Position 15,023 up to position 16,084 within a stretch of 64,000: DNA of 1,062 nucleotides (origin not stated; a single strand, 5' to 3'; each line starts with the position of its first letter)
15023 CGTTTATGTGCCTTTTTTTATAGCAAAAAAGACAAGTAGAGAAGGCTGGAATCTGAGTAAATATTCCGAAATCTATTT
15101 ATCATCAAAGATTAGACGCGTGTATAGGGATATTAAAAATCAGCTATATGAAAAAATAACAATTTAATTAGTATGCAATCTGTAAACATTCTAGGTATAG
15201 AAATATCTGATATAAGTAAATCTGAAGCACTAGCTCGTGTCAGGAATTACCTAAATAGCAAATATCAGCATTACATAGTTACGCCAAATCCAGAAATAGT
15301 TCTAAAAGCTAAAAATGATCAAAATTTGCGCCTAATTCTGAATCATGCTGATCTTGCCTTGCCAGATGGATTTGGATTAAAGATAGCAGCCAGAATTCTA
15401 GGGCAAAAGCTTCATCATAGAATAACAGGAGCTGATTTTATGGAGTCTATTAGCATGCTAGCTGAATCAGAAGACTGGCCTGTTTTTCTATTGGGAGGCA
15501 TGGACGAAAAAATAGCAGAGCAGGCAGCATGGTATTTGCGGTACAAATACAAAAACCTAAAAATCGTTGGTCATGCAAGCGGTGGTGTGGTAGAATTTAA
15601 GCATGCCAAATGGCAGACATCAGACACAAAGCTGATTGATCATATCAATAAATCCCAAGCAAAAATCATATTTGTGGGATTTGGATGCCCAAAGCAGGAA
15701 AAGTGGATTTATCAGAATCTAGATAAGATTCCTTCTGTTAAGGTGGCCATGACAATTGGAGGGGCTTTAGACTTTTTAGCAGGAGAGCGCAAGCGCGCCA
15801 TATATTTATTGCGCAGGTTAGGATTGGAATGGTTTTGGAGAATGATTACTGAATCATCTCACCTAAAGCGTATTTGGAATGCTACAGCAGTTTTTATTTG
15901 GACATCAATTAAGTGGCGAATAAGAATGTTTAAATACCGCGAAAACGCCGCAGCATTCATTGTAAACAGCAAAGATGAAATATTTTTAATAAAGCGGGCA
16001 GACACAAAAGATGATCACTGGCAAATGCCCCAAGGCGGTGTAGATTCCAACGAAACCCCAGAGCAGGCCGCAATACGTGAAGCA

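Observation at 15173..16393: In-frame fusion of a WecG/TagA-family glycosyltransferase with a Nudix hydrolase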

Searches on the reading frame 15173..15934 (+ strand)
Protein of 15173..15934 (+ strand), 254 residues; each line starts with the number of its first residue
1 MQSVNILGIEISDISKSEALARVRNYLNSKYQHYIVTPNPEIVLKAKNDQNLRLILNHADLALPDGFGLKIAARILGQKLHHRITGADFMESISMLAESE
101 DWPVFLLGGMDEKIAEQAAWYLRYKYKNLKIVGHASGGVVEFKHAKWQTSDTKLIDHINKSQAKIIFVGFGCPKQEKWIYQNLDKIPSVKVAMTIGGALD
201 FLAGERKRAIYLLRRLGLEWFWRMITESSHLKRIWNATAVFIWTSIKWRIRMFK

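Call 8: search_solved_structures(query=window:15173-15934:+, max_evalue=0.001, show_alignments=2)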
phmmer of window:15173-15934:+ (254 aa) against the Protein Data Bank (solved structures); distinct sequences matched with E-value up to 0.001: 3.
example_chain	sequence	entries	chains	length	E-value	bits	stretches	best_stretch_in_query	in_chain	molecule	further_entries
7mpk_A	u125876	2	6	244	1.2e-43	152.4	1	1-235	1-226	N-acetylglucosaminyldiphosphoundecaprenol N-acetyl-beta-D-mannosaminyltransferase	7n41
5wb4_A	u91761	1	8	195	1.3e-35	126.1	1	1-204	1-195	N-acetylglucosaminyldiphosphoundecaprenol N-acetyl-beta-D-mannosaminyltransferase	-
5wfg_A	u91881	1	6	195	2.4e-35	125.2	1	1-204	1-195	N-acetylglucosaminyldiphosphoundecaprenol N-acetyl-beta-D-mannosaminyltransferase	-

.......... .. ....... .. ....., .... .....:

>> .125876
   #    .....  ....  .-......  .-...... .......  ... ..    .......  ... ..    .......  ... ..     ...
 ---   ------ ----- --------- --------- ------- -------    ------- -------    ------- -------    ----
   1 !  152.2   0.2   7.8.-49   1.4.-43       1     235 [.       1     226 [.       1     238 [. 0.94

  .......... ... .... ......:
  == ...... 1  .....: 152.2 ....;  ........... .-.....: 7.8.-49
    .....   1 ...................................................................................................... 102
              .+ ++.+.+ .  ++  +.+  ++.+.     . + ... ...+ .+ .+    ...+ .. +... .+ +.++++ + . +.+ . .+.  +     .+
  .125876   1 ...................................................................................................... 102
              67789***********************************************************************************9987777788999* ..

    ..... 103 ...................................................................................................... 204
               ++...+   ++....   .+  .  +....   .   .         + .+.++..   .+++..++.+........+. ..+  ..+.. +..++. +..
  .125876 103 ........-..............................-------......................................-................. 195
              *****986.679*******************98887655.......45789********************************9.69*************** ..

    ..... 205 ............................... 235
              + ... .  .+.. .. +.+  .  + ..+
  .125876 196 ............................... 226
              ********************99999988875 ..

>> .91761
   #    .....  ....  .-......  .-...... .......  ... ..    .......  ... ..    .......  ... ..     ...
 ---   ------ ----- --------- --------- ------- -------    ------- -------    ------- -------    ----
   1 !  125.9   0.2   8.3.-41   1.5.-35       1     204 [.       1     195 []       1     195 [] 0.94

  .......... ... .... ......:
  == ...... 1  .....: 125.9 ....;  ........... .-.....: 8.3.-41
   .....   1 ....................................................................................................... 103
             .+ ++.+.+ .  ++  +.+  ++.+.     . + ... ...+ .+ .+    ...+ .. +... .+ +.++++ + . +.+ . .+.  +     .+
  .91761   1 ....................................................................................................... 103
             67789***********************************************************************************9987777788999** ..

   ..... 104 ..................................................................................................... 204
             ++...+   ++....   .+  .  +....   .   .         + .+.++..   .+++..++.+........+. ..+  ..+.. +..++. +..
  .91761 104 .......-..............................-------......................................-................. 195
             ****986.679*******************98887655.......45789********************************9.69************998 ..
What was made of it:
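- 15173..15784 (+): GT26 catalytic core (aa 1-204). Pocket residues are T37, N39, D65, R83, Q175 and E176. Call 8: T. italicus TagA 7MPK, 152 bits, aligned over aa 1-235.
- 15785..15925 (+): TagA C-terminal appendage (aa 205-251). These helices bind the membrane and complete the active site. The last helix (aa 228-251) runs straight into the first Nudix strand. Call 8 (alignment to full-length TagA residues 196-226).
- Closest known: TagA/TarA. Same: The sequence aligns over aa 1-235, including the C-terminal appendage (152 bits, call 8).
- Alignment to TagA 7MPK extends through the C-terminal tail (call 8).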
